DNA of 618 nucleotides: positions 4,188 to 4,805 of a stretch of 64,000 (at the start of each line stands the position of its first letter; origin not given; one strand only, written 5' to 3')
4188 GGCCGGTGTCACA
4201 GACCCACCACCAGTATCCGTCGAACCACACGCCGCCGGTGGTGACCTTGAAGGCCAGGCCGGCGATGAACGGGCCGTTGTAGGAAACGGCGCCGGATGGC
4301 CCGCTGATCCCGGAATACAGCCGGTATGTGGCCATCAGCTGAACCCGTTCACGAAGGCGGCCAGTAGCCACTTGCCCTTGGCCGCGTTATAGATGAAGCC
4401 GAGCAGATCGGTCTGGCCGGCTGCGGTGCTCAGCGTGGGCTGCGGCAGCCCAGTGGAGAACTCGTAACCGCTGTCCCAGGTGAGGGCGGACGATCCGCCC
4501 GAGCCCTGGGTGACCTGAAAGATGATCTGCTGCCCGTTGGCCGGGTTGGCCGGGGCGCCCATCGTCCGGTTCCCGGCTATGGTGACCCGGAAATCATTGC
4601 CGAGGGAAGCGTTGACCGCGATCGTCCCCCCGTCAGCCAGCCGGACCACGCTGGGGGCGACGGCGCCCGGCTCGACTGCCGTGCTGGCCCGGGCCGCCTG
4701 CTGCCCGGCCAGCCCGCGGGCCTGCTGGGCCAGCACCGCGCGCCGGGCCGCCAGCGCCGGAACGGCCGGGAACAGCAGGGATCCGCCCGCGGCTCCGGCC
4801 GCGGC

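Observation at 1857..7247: Fused, split-and-coupled and orphan paralogs link a Tat-signal domain to signal-less double-DUF4082-like proteins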

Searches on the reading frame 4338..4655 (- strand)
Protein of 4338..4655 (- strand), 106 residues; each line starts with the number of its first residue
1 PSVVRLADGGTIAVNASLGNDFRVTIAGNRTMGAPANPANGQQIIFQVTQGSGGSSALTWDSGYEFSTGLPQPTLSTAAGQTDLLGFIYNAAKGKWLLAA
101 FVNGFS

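Call 64: search_dna_similar(query=window:4338-4655:-, collection=phages, mode=protein, max_evalue=0.01, max_rows=25)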
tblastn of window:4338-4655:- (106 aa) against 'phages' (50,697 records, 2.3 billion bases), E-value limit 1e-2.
Records with a match: 38; places in all: 39; records where one place covers at least 80% of the query: 10.
Best place of each record, by identity: <60% 38.
By first word of the organism name: Erwinia 15; Salmonella 5; Pseudomonas 4; Phage 2; Cyanophage 2; Synechococcus 2; Stenotrophomonas 2; Streptomyces 1; Methylophilales 1; Caulobacter 1; and 3 more.
By host as written in the record: Erwinia amylovora 7; - 5; Pseudomonas sp. 4; Prochlorococcus marinus SS120 2; Stenotrophomonas maltophilia 2; Streptomyces lividans JI 1326 1; Methylophilales bacterium FZCC2181 1; Caulobacter vibrioides CB15 1; and 15 more.
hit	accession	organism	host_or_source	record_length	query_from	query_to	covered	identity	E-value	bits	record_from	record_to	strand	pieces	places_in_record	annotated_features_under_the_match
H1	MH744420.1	Streptomyces phage Kromp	Streptomyces lividans JI 1326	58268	3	105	97%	40.0%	5e-16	77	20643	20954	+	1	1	21: minor tail protein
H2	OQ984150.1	Phage C72C1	-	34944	6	90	80%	41.2%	6e-10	60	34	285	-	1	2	hypothetical protein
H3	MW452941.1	Methylophilales phage MEP301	Methylophilales bacterium FZCC2181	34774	4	87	79%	40.5%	9e-9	56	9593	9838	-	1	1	hypothetical protein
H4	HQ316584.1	Cyanophage SS120-1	Prochlorococcus marinus SS120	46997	4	101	92%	33.3%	6e-3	40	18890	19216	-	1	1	hypothetical protein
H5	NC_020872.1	Cyanophage SS120-1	Prochlorococcus marinus SS120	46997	4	101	92%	33.3%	6e-3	40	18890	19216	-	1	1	hypothetical protein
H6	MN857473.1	Caulobacter phage S2B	Caulobacter vibrioides CB15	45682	4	87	79%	35.7%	6e-8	54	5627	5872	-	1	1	S2B_gp010c: tail fiber protein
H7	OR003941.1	Phage DSL-LC06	Proteobacteria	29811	19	90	68%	41.1%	8e-3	40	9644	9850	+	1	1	hypothetical protein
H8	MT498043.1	Arthrobacter phage Jinkies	Arthrobacter globiformis B-2979 SEA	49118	9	90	77%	34.1%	1e-5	48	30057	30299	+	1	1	36: hypothetical protein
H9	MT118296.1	Pseudomonas phage Epa19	Pseudomonas sp.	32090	3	105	97%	27.2%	2e-5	47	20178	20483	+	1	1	fiber protein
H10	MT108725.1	Pseudomonas phage Epa5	Pseudomonas sp.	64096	3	105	97%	27.2%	2e-5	47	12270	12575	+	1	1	none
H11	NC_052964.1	Pseudomonas phage Epa5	Pseudomonas sp.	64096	3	105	97%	27.2%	2e-5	47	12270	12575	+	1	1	none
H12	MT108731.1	Pseudomonas phage Epa43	Pseudomonas sp.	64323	3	105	97%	27.2%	2e-5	47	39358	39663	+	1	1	none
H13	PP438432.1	Synechococcus phage Ssp-JY42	Synechococcus sp.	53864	4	65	58%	38.7%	3e-3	41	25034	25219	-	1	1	fiber protein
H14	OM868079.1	Synechococcus phage Yong-M4-211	Synechococcus sp. PCC 7002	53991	4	65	58%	38.7%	3e-3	41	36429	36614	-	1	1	hypothetical protein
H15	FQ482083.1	Erwinia phage phiEa104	-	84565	42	97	53%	41.1%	3e-3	41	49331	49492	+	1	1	putative tail fiber protein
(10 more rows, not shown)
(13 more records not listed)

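Call 66: get_annotated_region(hit=H1, flank=4000)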
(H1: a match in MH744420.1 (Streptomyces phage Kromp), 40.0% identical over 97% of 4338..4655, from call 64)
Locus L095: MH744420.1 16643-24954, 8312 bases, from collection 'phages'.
description: Streptomyces phage Kromp, complete genome.
organism: Streptomyces phage Kromp (NCBI taxid 2315619)
taxonomy: Viruses; Duplodnaviria; Heunggongvirae; Uroviricota; Caudoviricetes
host: Streptomyces lividans JI 1326; source: soil; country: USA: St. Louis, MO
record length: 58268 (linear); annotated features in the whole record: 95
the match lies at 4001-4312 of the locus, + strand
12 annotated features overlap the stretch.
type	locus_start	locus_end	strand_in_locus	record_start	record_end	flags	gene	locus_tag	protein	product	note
CDS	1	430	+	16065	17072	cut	18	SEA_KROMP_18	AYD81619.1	minor tail protein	-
CDS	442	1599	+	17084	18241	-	19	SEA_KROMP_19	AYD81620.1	minor tail protein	-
CDS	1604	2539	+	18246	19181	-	20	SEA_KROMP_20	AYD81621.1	hypothetical protein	-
CDS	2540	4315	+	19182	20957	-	21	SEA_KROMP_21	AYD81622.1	minor tail protein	-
CDS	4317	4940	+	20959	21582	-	22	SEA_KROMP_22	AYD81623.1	hypothetical protein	-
CDS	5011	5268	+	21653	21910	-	23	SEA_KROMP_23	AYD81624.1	hypothetical protein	-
CDS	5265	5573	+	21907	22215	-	24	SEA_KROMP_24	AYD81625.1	hypothetical protein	-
CDS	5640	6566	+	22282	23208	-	25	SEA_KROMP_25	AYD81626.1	LysM-like endolysin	-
CDS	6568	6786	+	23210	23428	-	26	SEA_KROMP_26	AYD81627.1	holin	-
CDS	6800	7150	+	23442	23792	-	27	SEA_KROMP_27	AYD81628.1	hypothetical protein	-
CDS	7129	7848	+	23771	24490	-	28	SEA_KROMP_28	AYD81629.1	minor tail protein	-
CDS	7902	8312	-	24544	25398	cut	29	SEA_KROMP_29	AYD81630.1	hypothetical protein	-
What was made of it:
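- On Phage tail-fibre C-terminal (tip) domain: tblastn: Kromp gp21, 40% identity over 97% of N-dom, E 5e-16, at the extreme C-terminus (calls 64, 66).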

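Call 75: get_annotated_region(hit=H8, flank=4000)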
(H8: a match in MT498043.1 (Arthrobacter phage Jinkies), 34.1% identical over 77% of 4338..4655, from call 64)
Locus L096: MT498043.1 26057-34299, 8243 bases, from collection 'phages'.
description: Arthrobacter phage Jinkies, complete genome.
organism: Arthrobacter phage Jinkies (NCBI taxid 2743903)
taxonomy: Viruses; Duplodnaviria; Heunggongvirae; Uroviricota; Caudoviricetes
host: Arthrobacter globiformis B-2979 SEA; source: soil; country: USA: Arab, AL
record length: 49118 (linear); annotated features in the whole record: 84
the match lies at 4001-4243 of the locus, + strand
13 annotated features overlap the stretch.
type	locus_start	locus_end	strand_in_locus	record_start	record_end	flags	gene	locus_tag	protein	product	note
CDS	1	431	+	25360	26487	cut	33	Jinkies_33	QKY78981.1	baseplate J protein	-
CDS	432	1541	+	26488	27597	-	34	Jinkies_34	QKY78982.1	hypothetical protein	-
CDS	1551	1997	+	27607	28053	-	35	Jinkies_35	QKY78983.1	hypothetical protein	-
CDS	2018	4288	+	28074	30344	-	36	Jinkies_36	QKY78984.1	hypothetical protein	-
CDS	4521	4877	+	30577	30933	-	37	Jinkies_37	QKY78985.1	hypothetical protein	-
CDS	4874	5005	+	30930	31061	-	38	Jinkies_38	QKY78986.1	hypothetical protein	-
CDS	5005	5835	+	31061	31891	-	39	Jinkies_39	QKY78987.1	exonuclease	-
CDS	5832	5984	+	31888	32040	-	40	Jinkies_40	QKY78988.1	hypothetical protein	-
CDS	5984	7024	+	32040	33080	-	41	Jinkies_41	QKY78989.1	RecT-like ssDNA binding protein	-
CDS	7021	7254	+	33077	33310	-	42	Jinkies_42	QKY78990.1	helix-turn-helix DNA binding domain protein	-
CDS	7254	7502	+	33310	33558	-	43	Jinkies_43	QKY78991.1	hypothetical protein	-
CDS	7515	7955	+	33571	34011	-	44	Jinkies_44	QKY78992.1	ssDNA-binding protein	-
CDS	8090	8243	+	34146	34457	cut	45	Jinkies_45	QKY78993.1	NrdH-like glutaredoxin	-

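Call 77: search_dna_similar(query=L095:4317-4937:+, collection=phages, mode=protein, max_evalue=0.001, max_rows=30)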
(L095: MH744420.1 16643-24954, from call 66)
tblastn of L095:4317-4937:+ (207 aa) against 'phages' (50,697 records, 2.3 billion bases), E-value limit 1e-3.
Records with a match: 41; places in all: 41; records where one place covers at least 80% of the query: 14.
Best place of each record, by identity: >=99% 1; <60% 40.
By first word of the organism name: Mycobacterium 27; Streptomyces 14.
By host as written in the record: Mycobacterium smegmatis mc2 155 25; Streptomyces lividans JI 1326 8; Streptomyces mirabilis NRRL B-2400 4; Streptomyces griseofuscus ATCC 23916 2; - 1; Mycobacterium smegmatis mc2155 1.
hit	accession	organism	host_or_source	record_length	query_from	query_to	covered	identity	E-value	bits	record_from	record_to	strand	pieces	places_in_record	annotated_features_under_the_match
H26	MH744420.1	Streptomyces phage Kromp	Streptomyces lividans JI 1326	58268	1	207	100%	99.5%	7e-134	419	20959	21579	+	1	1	22: hypothetical protein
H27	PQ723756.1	Streptomyces phage Ponzi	Streptomyces lividans JI 1326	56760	2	188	90%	49.7%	7e-54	190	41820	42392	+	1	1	58: glycoside hydrolase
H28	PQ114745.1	Streptomyces phage Spocter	Streptomyces lividans JI 1326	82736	4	190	90%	44.9%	4e-48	173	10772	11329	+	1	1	13: hypothetical protein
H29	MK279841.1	Streptomyces phage Hiyaa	Streptomyces lividans JI 1326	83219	4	190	90%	44.9%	4e-48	173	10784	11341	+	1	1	13: minor tail protein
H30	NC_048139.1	Streptomyces phage Hiyaa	Streptomyces lividans JI 1326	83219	4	190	90%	44.9%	4e-48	173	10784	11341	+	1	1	13: minor tail protein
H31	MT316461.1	Streptomyces phage Galactica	Streptomyces mirabilis NRRL B-2400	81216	4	191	91%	42.3%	1e-42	158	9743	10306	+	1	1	11: minor tail protein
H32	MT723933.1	Streptomyces phage Keanu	Streptomyces lividans JI 1326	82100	7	189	88%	42.1%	4e-39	147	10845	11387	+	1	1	13: hypothetical protein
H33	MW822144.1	Streptomyces phage KimJongPhill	Streptomyces mirabilis NRRL B-2400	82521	2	190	91%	33.7%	3e-16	82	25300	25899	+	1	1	28: minor tail protein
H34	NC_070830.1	Streptomyces phage KimJongPhill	Streptomyces mirabilis NRRL B-2400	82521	2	190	91%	33.7%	3e-16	82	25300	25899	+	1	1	28: minor tail protein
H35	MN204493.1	Streptomyces phage Zuko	Streptomyces griseofuscus ATCC 23916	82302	2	190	91%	31.3%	4e-11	67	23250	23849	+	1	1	25: minor tail protein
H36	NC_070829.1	Streptomyces phage Zuko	Streptomyces griseofuscus ATCC 23916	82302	2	190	91%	31.3%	4e-11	67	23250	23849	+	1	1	25: minor tail protein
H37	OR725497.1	Streptomyces phage LuckySocke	Streptomyces lividans JI 1326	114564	2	190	91%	30.9%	1e-4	48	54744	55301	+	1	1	101: minor tail protein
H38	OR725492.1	Streptomyces phage Alone3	Streptomyces lividans JI 1326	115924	2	190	91%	30.9%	1e-4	48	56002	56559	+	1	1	103: minor tail protein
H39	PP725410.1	Streptomyces phage GiJojo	Streptomyces mirabilis NRRL B-2400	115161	2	167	80%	32.6%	9e-5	48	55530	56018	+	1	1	93: minor tail protein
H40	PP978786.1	Mycobacterium phage Journey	Mycobacterium smegmatis mc2 155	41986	114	207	45%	36.7%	7e-5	49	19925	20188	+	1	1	21: hypothetical protein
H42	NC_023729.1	Mycobacterium phage Charlie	Mycobacterium smegmatis mc2 155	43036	114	207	45%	36.7%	7e-5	49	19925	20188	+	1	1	21: hypothetical protein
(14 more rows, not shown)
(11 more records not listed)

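Call 79: get_annotated_region(hit=H42, flank=3500)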
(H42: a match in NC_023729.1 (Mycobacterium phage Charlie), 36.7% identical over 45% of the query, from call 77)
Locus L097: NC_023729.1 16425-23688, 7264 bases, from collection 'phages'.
description: Mycobacterium phage Charlie, complete genome.
organism: Mycobacterium phage Charlie (NCBI taxid 1056830)
taxonomy: Viruses; Duplodnaviria; Heunggongvirae; Uroviricota; Caudoviricetes; Nclasvirinae; Charlievirus; Charlievirus Charlie
host: Mycobacterium smegmatis mc2 155; source: soil; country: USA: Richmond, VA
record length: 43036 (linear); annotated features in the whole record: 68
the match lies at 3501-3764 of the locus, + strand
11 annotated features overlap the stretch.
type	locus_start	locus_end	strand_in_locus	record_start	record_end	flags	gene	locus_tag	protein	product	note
CDS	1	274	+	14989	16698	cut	18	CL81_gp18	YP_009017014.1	minor tail protein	minor tail subunit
CDS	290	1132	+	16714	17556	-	19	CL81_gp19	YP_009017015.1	minor tail protein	minor tail subunit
CDS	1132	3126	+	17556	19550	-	20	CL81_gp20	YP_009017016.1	minor tail protein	minor tail subunit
CDS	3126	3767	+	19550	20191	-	21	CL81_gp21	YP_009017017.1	hypothetical protein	-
CDS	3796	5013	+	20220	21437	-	22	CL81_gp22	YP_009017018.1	minor tail protein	-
CDS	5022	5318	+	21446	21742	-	23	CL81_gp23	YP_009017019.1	hypothetical protein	-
CDS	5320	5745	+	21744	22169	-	24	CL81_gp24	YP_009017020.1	virion structural protein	-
CDS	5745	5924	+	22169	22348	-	25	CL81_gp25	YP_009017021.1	hypothetical protein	-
CDS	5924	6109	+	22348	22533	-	26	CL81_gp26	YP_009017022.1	hypothetical protein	-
CDS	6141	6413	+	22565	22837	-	27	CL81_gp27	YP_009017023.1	hypothetical protein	-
CDS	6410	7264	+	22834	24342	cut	28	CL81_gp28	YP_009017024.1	endolysin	LysA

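Call 80: get_annotated_region(hit=H29, flank=3500)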
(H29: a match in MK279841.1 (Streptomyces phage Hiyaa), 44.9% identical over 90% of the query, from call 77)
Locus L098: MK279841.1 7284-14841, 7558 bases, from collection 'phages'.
description: Streptomyces phage Hiyaa, complete genome.
organism: Streptomyces phage Hiyaa (NCBI taxid 2499072)
taxonomy: Viruses; Duplodnaviria; Heunggongvirae; Uroviricota; Caudoviricetes; Hiyaavirus; Hiyaavirus hiyaa
host: Streptomyces lividans JI 1326; source: soil; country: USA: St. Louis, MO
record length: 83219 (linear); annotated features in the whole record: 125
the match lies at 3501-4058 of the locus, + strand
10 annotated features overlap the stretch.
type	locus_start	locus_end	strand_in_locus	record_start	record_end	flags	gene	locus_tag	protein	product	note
CDS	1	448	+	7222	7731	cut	9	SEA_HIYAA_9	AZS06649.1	hypothetical protein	-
CDS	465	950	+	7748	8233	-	10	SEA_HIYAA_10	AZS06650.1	methyltransferase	-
CDS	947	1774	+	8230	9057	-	11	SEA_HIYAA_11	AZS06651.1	hypothetical protein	-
CDS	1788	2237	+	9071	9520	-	12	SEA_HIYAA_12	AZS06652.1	hypothetical protein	-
CDS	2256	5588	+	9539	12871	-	13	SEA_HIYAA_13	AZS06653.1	minor tail protein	-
CDS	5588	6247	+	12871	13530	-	14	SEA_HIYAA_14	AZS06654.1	head-to-tail adaptor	-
CDS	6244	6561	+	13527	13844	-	15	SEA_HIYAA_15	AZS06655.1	head-to-tail stopper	-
CDS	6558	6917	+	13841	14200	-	16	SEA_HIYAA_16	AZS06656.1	hypothetical protein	-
CDS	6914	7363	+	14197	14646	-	17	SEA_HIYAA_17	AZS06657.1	hypothetical protein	-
CDS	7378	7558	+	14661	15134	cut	18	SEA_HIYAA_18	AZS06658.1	major tail protein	-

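Call 81: get_annotated_region(hit=H27, flank=3500)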
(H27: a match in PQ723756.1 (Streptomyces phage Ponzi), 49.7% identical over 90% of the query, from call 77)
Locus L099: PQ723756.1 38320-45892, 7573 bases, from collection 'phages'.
description: Streptomyces phage Ponzi, complete genome.
organism: Streptomyces phage Ponzi (NCBI taxid 3386315)
taxonomy: Viruses
host: Streptomyces lividans JI 1326; source: soil; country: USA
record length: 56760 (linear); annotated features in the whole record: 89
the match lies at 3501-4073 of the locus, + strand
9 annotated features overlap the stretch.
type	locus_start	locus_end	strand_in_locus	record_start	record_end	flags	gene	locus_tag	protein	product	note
CDS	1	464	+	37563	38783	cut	56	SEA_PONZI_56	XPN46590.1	minor tail protein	-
CDS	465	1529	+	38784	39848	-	57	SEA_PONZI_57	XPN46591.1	minor tail protein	-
CDS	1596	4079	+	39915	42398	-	58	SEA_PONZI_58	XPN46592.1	glycoside hydrolase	-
CDS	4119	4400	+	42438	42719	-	59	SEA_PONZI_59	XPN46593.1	membrane protein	-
CDS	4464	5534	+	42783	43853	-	60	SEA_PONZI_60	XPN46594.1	endolysin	-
CDS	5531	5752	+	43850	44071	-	61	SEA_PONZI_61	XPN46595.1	membrane protein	-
CDS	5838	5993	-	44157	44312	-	62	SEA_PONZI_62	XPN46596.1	hypothetical protein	-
CDS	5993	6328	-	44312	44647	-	63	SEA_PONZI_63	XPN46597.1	Lsr2-like DNA bridging protein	-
CDS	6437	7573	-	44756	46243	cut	64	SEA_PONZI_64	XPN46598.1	hypothetical protein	-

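Call 87: search_dna_similar(query=L095:4001-4312:+, collection=phages, mode=protein, max_evalue=0.001, max_rows=40, rows=spread)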
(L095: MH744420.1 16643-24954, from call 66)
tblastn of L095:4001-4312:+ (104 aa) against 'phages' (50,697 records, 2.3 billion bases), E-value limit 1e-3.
Records with a match: 3; places in all: 3; records where one place covers at least 80% of the query: 1.
Best place of each record, by identity: >=99% 1; <60% 2.
By first word of the organism name: Streptomyces 1; Phage 1; Methylophilales 1.
By host as written in the record: Streptomyces lividans JI 1326 1; - 1; Methylophilales bacterium FZCC2181 1.
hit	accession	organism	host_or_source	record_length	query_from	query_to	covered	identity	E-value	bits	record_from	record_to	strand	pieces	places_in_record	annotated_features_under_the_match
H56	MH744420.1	Streptomyces phage Kromp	Streptomyces lividans JI 1326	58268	1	104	100%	99.0%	2e-60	204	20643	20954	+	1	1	21: minor tail protein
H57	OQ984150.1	Phage C72C1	-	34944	3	57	53%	50.0%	1e-5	47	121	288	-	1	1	hypothetical protein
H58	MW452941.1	Methylophilales phage MEP301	Methylophilales bacterium FZCC2181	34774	2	56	53%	45.5%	5e-5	46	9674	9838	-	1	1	hypothetical protein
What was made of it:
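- Tried and rejected: tblastn with the Kromp N-dom to widen the phage sample: only 3 records (call 87).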

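Call 93: search_protein_families(library=phrogs, proteins=[L095:4317-4937:+, L097:3126-3764:+, L095:2540-4312:+, L097:1132-3123:+], max_evalue=0.00001)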
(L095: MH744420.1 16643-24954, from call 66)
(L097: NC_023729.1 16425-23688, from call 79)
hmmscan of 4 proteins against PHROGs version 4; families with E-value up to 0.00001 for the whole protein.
L095:4317-4937:+ (207 aa): 1 family
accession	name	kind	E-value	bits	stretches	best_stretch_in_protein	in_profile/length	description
phrog_14065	-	unknown function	2.7e-55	189.2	1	1-199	465-664/1152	-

L097:3126-3764:+ (213 aa): 1 family
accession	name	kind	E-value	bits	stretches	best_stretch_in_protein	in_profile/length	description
phrog_14065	-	unknown function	1.7e-95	322.3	1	1-212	465-669/1152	-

L095:2540-4312:+ (591 aa): 2 families
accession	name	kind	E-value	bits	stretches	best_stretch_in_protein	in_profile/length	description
phrog_27064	-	unknown function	4.1e-19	70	1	1-114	1-95/249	-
phrog_11699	-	tail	8.8e-18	65.3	1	106-167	40-101/553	minor tail protein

L097:1132-3123:+ (664 aa): 8 families
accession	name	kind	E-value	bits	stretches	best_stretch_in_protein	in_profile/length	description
phrog_3493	-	tail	8.9e-240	799.6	2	9-581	1-562/768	minor tail protein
phrog_346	-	tail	2.5e-64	219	1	7-480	166-555/1013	minor tail protein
phrog_746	-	tail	6.4e-58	197.8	1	5-528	1-494/852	minor tail protein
phrog_26908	-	unknown function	7.9e-18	65.5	1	197-475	178-448/615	-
phrog_737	-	tail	3.2e-11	43.5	1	437-525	117-174/583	minor tail protein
phrog_1885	-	tail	4.3e-10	39.2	1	214-572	430-767/1033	minor tail protein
phrog_3030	-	unknown function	1.6e-08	35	1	561-663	167-271/272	-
phrog_2683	-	tail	3.9e-08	33.8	1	393-521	65-186/464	minor tail protein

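Call 94: search_protein_families(library=pfam, proteins=[L095:4317-4937:+, L097:3126-3764:+, L095:2540-4312:+, L097:1132-3123:+], max_evalue=0.01)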
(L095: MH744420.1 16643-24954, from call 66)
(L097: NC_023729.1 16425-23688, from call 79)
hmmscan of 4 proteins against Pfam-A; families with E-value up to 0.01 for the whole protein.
L095:4317-4937:+ (207 aa): 1 family
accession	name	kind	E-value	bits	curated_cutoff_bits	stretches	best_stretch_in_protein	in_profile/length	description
PF07081.18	DUF1349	-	0.0075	16.4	32.4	0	106-156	98-148/179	Protein of unknown function (DUF1349)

L097:3126-3764:+ (213 aa): 0 families

L095:2540-4312:+ (591 aa): 0 families

L097:1132-3123:+ (664 aa): 0 families

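Call 96: find_related_loci(query=A5, collection=viral_contigs, flank=3000)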
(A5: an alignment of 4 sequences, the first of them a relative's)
Query A5 (213 aa) in viral_contigs; peptide patterns used: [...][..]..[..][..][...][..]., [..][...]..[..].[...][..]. (x = any residue, [..] = any of these).
116 stretches matched a pattern; 97 encode a relative of the query (tblastn E <= 1e-3); the best 80 are kept; 80 distinct loci.
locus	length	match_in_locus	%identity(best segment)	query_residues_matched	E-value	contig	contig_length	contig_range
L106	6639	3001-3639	100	1-213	5e-140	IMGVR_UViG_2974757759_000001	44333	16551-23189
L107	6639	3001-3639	100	1-213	5e-140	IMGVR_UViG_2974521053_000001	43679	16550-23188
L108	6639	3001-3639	100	1-213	5e-140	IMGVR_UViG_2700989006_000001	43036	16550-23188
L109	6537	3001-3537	33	3-196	1e-16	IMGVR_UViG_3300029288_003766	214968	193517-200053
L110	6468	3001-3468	32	2-169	3e-12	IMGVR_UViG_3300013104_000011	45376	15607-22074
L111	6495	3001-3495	31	27-199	2e-12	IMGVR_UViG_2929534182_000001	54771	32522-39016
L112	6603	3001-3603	31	1-210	2e-12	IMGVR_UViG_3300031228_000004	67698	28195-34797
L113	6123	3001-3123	65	126-168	1e-11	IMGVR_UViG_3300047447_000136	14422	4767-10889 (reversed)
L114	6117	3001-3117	66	126-166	1e-11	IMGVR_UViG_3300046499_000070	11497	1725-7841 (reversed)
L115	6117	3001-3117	66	126-166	1e-11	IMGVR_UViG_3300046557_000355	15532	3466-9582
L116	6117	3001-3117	66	126-166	2e-11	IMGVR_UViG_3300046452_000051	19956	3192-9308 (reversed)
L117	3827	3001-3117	66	126-166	2e-11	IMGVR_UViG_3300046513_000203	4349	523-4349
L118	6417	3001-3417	30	7-155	3e-11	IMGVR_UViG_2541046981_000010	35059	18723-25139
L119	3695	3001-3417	31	7-155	3e-11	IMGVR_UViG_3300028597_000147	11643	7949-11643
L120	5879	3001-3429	30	3-166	5e-11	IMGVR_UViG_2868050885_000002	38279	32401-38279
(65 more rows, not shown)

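Call 101: get_annotated_region(hit=H9, flank=2500)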
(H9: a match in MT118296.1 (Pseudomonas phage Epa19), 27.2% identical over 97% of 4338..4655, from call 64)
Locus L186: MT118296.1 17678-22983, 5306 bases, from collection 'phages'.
description: Pseudomonas phage Epa19, complete genome.
organism: Pseudomonas phage Epa19 (NCBI taxid 2719189)
taxonomy: Viruses; Duplodnaviria; Heunggongvirae; Uroviricota; Caudoviricetes; Mesyanzhinovviridae; Bradleyvirinae
host: Pseudomonas sp.; source: -; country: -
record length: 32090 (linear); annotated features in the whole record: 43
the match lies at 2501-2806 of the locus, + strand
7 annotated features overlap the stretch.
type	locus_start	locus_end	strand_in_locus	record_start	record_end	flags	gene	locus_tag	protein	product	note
CDS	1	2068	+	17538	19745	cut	-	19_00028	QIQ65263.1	hypothetical protein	Virion structural protein; central tail hub; conserved tail assembly protein; hypothetical protein; hypothetical ...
CDS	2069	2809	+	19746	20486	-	-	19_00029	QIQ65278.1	fiber protein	-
CDS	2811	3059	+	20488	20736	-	-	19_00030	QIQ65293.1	hypothetical protein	-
CDS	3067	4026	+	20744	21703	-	-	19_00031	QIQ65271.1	tail assembly protein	-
CDS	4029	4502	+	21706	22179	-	-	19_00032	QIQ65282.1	hypothetical protein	-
CDS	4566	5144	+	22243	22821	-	-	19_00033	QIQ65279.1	hypothetical protein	-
CDS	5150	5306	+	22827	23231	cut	-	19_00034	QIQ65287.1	hypothetical protein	-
